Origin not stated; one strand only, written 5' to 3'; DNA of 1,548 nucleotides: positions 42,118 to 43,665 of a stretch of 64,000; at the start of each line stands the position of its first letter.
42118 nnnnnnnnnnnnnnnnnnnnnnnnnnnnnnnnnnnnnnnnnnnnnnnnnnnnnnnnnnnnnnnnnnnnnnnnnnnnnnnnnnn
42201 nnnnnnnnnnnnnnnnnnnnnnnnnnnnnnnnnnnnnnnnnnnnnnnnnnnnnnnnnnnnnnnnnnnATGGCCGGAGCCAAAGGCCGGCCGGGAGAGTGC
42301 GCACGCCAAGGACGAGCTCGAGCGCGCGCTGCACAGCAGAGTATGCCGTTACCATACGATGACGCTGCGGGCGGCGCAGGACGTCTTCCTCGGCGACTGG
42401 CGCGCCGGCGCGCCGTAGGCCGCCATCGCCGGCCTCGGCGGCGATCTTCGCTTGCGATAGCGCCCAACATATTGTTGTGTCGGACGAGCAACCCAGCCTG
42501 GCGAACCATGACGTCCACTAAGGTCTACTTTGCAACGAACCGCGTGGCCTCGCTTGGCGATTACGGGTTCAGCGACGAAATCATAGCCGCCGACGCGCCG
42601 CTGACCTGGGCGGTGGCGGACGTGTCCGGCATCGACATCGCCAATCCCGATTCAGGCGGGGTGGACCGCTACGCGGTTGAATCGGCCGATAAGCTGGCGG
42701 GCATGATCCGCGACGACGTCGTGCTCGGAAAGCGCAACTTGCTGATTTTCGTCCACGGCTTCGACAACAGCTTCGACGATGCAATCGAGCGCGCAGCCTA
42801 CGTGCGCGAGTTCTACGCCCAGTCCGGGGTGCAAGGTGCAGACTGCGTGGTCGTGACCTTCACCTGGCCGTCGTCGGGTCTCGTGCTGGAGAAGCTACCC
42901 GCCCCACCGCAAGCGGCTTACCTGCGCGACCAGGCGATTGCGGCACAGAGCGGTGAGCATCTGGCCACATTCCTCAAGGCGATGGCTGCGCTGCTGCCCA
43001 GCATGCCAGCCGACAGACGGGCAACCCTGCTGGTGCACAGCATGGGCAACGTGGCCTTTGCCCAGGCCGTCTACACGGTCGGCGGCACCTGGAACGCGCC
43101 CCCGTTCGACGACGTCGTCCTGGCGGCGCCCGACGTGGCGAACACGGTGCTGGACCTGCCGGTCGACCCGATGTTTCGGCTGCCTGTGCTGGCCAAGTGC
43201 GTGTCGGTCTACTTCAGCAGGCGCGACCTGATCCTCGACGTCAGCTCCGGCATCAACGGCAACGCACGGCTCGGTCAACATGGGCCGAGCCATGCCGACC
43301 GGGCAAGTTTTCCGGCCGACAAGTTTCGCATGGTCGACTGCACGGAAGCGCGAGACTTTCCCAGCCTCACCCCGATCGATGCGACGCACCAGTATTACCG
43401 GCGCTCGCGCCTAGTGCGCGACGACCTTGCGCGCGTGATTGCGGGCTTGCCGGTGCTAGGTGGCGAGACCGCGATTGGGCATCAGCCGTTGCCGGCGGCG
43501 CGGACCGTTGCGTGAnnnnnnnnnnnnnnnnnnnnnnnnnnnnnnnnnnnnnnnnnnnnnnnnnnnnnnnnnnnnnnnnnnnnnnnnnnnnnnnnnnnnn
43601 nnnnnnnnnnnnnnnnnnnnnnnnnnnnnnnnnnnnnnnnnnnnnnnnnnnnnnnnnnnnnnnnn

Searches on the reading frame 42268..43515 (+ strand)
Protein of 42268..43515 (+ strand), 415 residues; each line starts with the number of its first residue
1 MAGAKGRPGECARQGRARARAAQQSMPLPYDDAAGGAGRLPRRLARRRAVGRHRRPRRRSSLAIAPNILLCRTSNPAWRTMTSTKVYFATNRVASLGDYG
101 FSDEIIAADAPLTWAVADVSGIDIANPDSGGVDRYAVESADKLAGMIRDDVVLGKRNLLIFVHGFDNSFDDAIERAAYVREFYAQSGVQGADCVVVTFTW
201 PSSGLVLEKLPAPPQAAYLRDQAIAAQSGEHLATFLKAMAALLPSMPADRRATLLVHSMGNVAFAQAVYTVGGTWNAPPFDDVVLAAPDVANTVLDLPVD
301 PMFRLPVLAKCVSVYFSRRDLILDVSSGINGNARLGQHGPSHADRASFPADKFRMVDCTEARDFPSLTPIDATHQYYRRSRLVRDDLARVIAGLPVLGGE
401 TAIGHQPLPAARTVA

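Call 10: search_protein_families(library=pfam, proteins=[window:42268-43515:+], max_evalue=0.001)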
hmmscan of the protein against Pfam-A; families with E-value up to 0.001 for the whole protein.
window:42268-43515:+ (415 aa): 1 family
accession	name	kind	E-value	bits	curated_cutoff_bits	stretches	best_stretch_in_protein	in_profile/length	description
PF05990.18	DUF900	-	7.6e-27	94.7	20.5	1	155-362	18-208/232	Alpha/beta hydrolase of unknown function (DUF900)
